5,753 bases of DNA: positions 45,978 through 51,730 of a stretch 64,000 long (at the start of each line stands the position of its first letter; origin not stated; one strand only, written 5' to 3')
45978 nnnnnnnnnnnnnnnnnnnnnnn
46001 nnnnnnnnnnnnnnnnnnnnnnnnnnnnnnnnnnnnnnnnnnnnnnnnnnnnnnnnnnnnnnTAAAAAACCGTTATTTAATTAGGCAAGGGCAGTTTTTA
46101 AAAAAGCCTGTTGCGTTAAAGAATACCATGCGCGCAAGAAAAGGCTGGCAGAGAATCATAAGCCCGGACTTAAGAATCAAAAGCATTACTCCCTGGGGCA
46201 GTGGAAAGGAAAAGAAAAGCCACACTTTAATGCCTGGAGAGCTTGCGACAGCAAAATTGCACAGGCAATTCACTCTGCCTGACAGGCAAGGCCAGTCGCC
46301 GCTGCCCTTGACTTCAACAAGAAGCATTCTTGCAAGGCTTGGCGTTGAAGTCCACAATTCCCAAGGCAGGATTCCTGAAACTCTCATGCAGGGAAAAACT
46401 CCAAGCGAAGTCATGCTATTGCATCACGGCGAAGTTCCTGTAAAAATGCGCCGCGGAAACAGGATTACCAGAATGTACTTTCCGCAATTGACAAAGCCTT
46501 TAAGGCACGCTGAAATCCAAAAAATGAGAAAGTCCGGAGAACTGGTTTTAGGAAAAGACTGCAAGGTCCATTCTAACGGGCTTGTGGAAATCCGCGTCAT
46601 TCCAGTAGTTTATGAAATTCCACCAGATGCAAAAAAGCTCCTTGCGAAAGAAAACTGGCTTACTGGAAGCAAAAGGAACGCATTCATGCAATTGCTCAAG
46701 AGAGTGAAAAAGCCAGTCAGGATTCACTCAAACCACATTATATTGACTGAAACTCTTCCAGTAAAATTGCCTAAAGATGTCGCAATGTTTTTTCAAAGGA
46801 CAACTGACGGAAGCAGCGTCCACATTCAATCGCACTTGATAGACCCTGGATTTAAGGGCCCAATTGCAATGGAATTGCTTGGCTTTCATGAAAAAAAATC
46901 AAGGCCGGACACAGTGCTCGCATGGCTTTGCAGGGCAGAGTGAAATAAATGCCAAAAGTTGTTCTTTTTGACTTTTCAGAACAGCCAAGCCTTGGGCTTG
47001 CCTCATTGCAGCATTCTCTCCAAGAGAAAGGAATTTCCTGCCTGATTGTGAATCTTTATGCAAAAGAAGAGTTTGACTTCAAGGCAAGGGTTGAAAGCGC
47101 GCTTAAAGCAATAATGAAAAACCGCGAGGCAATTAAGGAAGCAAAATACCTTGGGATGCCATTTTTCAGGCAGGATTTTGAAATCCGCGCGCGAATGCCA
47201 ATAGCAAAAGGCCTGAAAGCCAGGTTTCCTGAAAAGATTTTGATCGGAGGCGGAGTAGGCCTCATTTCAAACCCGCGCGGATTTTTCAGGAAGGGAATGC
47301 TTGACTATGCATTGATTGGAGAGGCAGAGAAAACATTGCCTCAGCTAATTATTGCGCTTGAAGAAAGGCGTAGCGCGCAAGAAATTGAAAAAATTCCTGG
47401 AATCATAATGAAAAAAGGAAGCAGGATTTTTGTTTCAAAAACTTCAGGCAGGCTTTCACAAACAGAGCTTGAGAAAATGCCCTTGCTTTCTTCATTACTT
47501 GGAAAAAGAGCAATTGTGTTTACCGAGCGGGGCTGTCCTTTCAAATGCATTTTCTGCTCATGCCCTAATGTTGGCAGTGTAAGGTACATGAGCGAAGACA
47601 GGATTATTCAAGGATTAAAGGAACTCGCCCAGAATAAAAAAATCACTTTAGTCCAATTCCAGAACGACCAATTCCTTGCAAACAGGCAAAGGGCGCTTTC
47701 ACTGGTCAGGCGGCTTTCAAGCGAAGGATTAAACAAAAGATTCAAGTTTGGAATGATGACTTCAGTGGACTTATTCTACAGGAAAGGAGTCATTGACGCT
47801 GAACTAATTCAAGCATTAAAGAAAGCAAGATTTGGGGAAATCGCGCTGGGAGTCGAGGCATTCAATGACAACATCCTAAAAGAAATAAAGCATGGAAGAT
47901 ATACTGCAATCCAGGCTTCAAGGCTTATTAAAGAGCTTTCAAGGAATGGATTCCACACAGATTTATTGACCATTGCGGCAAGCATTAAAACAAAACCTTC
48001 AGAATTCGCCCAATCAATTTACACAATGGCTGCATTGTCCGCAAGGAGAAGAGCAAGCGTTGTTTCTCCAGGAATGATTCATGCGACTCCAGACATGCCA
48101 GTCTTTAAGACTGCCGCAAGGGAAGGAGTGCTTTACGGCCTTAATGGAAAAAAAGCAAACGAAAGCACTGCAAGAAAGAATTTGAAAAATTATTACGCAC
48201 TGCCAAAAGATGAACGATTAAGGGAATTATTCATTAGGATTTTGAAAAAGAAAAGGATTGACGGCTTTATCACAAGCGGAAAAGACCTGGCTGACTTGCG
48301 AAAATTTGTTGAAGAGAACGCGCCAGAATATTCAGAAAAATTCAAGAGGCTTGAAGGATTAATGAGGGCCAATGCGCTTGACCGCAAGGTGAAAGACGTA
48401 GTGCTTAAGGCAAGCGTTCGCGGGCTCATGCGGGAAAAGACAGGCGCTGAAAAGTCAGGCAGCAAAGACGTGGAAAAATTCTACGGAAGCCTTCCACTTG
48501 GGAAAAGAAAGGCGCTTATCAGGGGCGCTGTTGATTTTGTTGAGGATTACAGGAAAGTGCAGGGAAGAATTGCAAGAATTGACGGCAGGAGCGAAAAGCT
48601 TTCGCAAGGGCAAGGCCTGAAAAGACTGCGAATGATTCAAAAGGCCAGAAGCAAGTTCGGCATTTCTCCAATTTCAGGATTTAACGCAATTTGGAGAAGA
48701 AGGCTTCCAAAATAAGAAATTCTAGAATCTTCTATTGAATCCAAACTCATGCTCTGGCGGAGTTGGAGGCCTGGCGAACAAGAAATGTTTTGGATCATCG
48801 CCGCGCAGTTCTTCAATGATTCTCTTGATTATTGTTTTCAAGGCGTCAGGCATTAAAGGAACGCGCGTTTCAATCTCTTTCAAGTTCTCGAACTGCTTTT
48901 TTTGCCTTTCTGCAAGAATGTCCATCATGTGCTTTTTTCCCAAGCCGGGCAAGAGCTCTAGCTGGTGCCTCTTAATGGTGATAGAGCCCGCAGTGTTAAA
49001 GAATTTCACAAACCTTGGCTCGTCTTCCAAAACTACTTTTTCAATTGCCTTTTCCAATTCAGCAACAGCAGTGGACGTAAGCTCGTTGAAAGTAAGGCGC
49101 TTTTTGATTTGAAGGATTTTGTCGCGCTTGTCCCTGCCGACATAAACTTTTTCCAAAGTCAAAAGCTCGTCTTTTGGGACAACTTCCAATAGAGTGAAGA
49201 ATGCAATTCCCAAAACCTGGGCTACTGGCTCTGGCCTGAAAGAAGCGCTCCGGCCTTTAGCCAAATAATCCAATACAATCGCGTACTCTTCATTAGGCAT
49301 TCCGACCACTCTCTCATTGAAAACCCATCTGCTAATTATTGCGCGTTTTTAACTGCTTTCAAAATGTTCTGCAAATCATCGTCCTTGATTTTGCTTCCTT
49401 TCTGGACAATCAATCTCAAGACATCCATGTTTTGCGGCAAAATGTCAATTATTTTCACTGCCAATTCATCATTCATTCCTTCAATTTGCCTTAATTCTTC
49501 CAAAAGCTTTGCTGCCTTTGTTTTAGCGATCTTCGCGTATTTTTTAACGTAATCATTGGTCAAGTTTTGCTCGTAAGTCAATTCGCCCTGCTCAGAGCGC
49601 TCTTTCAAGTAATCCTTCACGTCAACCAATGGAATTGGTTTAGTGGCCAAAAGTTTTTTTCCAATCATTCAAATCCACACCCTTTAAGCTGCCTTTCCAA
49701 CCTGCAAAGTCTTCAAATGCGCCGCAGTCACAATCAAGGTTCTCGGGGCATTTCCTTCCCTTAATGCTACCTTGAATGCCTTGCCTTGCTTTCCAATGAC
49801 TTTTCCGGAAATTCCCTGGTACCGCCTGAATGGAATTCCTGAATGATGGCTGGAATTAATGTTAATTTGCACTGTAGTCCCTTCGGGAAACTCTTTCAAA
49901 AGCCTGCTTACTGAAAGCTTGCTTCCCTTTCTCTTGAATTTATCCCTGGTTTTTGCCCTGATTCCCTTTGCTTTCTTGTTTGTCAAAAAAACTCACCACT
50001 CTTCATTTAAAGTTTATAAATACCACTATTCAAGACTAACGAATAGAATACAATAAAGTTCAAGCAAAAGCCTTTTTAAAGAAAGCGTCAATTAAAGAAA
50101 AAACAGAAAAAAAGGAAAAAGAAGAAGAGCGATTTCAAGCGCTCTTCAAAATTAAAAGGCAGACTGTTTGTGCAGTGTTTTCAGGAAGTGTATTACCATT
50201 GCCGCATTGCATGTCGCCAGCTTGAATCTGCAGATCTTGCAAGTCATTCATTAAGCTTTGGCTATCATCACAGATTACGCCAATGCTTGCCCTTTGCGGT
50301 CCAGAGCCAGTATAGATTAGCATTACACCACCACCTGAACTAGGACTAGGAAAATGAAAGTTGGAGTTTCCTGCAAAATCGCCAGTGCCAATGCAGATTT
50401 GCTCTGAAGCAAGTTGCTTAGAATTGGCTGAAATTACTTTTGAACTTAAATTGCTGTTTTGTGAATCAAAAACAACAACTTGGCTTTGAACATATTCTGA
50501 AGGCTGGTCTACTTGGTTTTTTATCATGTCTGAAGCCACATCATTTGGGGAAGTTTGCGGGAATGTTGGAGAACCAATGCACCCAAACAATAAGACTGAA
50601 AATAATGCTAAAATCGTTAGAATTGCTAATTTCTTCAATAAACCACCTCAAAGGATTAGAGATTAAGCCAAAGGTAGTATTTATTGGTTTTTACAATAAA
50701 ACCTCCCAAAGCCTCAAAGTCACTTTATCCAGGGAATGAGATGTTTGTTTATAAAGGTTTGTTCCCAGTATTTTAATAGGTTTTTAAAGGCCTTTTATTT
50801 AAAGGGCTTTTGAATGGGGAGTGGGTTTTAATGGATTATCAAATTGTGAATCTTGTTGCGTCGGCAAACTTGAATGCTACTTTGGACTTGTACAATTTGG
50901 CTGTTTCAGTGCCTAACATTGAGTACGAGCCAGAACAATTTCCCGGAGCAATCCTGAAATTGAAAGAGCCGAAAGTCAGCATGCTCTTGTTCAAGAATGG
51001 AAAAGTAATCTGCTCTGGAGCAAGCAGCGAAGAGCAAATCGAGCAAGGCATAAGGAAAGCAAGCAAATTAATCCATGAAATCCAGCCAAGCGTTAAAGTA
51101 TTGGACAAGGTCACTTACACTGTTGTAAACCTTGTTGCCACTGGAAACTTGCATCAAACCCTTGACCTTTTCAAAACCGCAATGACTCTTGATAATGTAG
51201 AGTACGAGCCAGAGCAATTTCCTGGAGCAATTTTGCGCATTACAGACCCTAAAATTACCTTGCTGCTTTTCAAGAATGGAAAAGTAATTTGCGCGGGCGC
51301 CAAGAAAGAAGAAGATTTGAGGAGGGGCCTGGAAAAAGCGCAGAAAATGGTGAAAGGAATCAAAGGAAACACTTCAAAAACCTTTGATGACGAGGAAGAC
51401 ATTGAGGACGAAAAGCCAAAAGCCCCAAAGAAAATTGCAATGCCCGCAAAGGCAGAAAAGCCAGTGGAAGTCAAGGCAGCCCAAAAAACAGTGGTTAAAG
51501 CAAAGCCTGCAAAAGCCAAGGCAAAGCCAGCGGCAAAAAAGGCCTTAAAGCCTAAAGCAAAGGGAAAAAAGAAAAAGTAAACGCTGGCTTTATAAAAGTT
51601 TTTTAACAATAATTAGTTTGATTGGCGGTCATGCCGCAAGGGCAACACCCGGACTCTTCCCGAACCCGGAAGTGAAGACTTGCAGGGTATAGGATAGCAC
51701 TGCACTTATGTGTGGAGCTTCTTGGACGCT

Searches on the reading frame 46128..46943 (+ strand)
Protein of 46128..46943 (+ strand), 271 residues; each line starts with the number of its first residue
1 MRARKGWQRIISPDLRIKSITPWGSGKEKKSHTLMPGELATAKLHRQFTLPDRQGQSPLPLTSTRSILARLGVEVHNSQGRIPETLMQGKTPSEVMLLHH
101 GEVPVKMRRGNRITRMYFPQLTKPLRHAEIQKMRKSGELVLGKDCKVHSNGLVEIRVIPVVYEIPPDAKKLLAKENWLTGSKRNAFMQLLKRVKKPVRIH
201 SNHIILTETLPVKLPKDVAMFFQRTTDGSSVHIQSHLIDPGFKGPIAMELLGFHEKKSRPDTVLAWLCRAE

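Call 41: search_protein_families(library=pfam, proteins=[window:46128-46943:+], max_evalue=0.01)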
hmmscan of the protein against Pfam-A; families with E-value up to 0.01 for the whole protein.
window:46128-46943:+ (271 aa): 1 family
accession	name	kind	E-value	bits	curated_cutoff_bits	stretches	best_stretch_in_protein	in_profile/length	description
PF22769.1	DCD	-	1.9e-07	31.8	27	1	29-120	68-152/153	dCTP deaminase-like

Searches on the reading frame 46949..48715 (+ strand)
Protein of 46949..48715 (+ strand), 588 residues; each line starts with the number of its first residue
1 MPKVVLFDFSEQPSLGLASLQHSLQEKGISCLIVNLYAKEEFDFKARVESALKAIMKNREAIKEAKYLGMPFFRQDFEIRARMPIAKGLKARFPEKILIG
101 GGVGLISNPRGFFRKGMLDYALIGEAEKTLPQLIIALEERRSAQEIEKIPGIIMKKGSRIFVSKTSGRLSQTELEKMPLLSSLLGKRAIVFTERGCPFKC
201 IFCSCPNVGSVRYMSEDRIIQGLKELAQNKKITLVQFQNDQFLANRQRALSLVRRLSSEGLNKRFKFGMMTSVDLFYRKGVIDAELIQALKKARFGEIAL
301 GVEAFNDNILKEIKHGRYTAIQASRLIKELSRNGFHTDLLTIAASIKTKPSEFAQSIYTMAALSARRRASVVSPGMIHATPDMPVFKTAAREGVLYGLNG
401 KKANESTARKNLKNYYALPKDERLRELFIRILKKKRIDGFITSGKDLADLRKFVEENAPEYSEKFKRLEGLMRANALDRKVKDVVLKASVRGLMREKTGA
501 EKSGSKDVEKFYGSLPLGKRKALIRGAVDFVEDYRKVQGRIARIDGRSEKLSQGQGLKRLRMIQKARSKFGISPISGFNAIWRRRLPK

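Call 24: search_protein_families(library=pfam, proteins=[window:46949-48715:+], max_evalue=0.01)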
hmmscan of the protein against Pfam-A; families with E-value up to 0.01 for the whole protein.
window:46949-48715:+ (588 aa): 1 family
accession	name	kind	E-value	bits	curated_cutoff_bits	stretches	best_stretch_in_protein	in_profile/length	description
PF04055.27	Radical_SAM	-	1.9e-16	61.1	29.5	1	194-340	5-148/166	Radical SAM superfamily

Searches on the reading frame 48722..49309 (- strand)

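Call 44: search_protein_families(library=pfam, proteins=[window:48722-49309:-], max_evalue=0.01)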
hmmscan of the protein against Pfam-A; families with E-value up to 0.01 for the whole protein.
window:48722-49309:- (195 aa): 2 families
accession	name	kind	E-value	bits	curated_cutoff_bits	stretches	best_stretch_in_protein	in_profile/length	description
PF04919.18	DUF655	-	5.8e-55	186.5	22.2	1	7-179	2-180/181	Protein of unknown function (DUF655)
PF14579.12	HHH_6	-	0.0064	17.1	25.6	0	117-162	27-76/90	Helix-hairpin-helix motif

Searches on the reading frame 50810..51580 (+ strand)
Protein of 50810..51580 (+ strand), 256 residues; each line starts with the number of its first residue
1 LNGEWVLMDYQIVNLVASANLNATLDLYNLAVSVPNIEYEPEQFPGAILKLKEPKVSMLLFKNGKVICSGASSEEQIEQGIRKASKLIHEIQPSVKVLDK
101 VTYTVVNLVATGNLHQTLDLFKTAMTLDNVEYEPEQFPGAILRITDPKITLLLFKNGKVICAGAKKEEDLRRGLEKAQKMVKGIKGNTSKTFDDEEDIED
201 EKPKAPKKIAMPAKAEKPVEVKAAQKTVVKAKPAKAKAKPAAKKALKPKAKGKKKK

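Call 44: search_protein_families(library=pfam, proteins=[window:50810-51580:+], max_evalue=0.01)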
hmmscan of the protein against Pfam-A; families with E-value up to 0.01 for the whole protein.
window:50810-51580:+ (256 aa): 3 families
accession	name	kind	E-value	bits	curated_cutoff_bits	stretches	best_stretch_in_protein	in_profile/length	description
PF00352.27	TBP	-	2.6e-53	178.3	22.9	2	9-90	1-84/85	Transcription factor TFIID (or TATA-binding protein, TBP)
PF20698.3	PIN-TPR-GreABC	-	0.006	17.3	27.8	0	103-196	5-94/138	PIN domain associated with the TPR-GreAB-C-PIN system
PF11858.14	DUF3378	-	0.0071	16.9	27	0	43-75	26-58/76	Domain of unknown function (DUF3378)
